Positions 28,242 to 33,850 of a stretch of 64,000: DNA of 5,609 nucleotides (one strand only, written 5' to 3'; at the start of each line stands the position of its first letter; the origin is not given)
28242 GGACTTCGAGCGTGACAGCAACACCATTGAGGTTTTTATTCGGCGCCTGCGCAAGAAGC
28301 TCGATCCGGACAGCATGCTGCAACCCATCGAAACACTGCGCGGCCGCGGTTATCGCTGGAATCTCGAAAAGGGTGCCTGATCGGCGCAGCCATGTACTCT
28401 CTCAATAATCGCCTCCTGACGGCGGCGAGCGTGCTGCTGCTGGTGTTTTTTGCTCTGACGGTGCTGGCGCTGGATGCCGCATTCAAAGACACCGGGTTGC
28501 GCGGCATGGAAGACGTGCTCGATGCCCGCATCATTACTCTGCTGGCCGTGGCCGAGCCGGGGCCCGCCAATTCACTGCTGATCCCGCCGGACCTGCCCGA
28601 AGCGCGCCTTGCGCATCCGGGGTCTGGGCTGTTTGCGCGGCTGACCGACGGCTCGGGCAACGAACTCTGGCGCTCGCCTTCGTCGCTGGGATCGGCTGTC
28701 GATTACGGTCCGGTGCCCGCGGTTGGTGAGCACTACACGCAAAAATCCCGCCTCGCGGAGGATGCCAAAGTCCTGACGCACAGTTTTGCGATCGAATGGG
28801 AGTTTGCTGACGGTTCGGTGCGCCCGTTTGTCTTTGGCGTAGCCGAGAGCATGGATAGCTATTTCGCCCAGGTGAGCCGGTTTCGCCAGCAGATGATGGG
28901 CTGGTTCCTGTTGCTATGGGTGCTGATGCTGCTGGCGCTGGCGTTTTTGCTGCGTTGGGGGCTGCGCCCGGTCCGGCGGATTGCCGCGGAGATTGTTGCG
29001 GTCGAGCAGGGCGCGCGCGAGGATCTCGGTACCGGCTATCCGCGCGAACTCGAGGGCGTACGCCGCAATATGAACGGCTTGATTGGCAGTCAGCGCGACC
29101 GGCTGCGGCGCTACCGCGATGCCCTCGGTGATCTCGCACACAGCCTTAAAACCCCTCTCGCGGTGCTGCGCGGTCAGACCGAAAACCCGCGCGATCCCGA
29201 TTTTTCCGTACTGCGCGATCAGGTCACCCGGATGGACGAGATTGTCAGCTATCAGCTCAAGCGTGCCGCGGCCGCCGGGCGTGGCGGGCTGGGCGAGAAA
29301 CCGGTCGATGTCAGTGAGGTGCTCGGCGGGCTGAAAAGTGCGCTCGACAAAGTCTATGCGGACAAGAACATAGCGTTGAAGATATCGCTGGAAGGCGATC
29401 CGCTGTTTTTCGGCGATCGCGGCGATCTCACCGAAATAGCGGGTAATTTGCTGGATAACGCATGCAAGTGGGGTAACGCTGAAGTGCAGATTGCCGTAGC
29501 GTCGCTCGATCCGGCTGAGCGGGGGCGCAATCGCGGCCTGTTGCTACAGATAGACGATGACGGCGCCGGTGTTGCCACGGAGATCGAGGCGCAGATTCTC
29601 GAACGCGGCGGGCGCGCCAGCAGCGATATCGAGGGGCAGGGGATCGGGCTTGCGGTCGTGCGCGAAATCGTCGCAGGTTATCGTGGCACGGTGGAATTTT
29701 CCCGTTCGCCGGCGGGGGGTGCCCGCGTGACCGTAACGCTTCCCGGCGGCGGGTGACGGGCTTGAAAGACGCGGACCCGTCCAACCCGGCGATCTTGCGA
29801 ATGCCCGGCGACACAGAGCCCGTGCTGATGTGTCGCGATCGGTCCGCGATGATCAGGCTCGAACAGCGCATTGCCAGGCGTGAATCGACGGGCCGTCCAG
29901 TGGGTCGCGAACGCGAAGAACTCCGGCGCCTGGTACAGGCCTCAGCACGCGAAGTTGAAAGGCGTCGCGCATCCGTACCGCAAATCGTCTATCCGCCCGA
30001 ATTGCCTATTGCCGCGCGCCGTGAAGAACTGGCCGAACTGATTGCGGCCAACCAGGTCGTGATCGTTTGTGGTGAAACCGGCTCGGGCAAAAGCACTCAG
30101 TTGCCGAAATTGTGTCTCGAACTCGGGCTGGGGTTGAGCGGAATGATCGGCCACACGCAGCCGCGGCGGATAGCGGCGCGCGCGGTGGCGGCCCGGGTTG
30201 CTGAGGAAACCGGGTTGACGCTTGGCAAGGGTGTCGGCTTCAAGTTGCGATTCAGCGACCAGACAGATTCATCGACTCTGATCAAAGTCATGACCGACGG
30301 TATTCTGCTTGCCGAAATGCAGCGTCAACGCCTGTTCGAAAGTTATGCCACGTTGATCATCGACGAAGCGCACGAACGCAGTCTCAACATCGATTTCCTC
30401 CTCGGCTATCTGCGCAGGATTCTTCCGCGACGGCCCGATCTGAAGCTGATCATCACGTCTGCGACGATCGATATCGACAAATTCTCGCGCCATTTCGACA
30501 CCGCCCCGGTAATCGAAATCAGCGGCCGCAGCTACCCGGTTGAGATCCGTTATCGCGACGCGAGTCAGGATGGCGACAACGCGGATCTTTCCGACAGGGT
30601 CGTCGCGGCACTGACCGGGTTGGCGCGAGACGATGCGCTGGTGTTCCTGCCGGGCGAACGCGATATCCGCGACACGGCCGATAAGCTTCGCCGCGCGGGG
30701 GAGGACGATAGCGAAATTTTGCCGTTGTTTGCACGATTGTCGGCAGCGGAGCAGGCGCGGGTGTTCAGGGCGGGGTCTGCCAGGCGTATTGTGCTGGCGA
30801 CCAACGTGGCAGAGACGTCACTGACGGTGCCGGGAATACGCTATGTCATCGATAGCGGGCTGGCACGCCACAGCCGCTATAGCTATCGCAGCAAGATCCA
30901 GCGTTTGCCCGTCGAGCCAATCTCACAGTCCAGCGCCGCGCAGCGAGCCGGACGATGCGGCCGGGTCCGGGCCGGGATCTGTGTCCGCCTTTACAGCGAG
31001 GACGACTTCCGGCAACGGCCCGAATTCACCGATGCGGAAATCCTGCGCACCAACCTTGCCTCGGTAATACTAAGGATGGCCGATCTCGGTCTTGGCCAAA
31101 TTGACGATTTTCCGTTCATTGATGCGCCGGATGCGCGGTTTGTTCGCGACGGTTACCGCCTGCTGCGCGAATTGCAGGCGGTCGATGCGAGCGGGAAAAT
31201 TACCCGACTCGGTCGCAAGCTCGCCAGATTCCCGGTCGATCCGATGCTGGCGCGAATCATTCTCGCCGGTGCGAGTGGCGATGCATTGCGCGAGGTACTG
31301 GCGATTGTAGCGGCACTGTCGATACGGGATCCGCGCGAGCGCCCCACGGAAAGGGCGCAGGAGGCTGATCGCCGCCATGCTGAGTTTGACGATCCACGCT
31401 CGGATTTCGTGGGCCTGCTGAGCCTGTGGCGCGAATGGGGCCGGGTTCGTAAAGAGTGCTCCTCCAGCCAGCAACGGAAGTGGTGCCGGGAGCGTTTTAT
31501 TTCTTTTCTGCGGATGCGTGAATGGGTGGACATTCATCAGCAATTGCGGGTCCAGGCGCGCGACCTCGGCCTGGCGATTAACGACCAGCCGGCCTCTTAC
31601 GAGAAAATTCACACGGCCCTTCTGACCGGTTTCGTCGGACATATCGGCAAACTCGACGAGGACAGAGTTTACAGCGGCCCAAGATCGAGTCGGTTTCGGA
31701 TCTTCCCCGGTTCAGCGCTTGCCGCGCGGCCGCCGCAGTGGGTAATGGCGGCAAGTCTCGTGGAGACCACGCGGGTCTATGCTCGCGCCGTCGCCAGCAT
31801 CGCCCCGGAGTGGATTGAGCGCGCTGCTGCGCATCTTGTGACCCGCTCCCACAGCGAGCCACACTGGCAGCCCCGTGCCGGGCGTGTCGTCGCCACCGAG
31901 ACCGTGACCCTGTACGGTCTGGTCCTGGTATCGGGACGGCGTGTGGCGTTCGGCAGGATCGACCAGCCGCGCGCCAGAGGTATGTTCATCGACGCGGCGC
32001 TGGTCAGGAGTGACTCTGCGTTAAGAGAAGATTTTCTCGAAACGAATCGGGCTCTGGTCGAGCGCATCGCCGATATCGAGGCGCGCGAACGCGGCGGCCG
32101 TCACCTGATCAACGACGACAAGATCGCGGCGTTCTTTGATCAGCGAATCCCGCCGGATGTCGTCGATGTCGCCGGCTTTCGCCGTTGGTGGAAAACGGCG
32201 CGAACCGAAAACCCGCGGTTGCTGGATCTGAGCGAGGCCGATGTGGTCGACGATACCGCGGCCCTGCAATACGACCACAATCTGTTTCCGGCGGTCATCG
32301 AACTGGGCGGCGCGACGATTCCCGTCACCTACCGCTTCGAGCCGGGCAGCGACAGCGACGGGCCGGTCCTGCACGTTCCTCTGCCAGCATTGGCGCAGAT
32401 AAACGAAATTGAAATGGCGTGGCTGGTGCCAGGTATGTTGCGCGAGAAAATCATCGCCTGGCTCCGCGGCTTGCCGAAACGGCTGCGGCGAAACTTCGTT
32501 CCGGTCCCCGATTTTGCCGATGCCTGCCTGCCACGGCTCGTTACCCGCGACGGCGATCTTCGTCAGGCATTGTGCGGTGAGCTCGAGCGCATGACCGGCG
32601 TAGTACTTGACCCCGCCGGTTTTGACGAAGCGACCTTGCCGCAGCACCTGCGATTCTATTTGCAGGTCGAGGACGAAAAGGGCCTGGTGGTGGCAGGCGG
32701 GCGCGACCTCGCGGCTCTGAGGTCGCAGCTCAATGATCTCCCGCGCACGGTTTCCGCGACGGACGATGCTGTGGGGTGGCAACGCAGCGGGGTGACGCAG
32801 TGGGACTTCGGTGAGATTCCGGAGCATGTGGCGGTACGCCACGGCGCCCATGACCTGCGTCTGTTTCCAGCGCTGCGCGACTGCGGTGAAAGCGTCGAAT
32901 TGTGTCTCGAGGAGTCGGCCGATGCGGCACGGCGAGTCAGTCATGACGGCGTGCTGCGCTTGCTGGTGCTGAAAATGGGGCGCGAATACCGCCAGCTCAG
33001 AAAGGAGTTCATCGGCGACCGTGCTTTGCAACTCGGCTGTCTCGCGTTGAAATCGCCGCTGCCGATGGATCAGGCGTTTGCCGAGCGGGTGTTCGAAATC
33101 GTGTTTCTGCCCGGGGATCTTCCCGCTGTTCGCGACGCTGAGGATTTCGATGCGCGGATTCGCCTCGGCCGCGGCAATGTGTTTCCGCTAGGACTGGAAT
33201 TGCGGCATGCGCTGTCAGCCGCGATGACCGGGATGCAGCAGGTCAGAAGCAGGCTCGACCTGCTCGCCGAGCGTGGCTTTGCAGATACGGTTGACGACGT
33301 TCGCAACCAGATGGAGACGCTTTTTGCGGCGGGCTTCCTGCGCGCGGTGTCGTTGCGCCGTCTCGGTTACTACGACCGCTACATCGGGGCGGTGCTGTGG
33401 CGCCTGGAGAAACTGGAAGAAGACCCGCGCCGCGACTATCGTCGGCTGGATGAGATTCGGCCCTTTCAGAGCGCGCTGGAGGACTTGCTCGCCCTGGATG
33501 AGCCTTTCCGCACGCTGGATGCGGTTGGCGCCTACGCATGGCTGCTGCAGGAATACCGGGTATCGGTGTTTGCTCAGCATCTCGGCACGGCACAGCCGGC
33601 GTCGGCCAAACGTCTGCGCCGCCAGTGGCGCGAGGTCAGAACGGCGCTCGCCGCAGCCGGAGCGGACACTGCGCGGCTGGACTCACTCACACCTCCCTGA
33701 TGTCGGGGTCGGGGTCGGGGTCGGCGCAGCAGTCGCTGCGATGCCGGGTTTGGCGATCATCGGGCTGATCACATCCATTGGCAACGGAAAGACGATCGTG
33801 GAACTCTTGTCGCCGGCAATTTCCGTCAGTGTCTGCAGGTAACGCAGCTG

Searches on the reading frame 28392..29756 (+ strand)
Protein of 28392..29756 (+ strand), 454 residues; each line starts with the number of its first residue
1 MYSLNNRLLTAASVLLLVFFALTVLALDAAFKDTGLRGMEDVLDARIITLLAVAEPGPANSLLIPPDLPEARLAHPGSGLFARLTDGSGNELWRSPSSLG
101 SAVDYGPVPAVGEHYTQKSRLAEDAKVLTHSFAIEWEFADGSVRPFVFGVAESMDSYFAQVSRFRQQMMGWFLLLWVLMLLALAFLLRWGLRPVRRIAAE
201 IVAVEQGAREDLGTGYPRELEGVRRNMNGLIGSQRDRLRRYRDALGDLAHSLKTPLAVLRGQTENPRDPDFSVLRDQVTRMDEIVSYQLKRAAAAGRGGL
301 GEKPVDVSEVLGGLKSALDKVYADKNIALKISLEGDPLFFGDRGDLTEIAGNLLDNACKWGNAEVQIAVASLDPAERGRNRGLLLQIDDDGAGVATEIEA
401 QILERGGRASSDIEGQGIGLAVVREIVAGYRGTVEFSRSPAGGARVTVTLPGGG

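Call 51: search_protein_families(library=pfam, max_evalue=0.00001, proteins=[window:28392-29756:+])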
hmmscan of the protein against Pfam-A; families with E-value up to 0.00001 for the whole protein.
window:28392-29756:+ (454 aa): 1 family
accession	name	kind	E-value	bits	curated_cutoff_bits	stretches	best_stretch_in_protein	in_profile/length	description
PF02518.31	HATPase_c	-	2e-16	60.8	26.4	1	341-451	1-108/111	Histidine kinase-, DNA gyrase B-, and HSP90-like ATPase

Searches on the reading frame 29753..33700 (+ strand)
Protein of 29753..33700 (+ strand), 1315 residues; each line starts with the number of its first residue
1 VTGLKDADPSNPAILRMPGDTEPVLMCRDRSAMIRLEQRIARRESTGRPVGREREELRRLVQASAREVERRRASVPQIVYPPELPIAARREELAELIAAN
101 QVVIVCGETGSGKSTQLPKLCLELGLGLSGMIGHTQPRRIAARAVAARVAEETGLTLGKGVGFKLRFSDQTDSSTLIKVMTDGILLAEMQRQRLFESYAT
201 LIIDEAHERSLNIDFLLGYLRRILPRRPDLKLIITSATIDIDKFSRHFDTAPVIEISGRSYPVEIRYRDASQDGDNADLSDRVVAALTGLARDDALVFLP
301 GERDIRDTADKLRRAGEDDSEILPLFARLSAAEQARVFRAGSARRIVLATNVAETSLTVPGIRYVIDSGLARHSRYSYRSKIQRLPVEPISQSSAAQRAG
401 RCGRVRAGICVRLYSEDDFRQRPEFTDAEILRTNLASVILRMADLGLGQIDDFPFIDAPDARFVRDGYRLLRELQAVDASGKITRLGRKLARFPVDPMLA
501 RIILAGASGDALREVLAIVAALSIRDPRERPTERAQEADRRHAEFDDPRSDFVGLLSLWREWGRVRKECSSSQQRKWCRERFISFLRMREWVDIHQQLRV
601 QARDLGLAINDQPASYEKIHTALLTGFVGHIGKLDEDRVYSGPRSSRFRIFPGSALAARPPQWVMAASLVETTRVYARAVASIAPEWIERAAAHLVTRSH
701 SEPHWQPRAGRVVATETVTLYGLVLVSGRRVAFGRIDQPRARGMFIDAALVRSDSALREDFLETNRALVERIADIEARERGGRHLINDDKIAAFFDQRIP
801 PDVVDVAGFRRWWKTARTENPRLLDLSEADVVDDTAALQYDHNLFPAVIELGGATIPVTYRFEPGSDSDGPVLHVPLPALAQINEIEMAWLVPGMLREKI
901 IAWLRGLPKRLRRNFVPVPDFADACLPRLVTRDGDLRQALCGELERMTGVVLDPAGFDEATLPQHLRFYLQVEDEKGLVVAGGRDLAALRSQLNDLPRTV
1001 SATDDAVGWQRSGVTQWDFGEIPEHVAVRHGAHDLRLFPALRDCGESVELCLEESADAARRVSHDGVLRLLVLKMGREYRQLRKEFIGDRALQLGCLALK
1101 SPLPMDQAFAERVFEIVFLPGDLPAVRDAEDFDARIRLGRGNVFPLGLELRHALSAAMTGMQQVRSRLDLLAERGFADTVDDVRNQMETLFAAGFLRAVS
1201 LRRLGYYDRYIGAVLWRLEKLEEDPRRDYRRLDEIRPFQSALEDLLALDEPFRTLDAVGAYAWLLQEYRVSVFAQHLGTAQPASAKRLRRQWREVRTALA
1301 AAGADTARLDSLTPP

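Call 51: search_protein_families(library=pfam, max_evalue=0.00001, proteins=[window:29753-33700:+])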
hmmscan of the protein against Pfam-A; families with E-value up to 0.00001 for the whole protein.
window:29753-33700:+ (1315 aa): 6 families
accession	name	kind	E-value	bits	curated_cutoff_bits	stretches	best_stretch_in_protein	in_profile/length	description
PF11898.13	DUF3418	-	4e-164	548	25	1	708-1294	1-582/582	Domain of unknown function (DUF3418)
PF07717.22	OB_NTP_bind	-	9.1e-14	51.8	29.5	1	619-694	1-82/83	Oligonucleotide/oligosaccharide-binding (OB)-fold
PF00271.37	Helicase_C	-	3.7e-10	40.5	23.5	1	291-405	14-109/110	Helicase conserved C-terminal domain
PF21010.2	HA2_C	-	4.5e-08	34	21.3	1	496-552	1-74/77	Helicase associated domain (HA2), ratchet-like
PF04408.29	HA2_N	-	2.4e-07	31.1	21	1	469-495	3-29/29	Helicase associated domain (HA2), winged-helix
PF00270.35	DEAD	-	8.7e-07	29.3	26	1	95-240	9-161/167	DEAD/DEAH box helicase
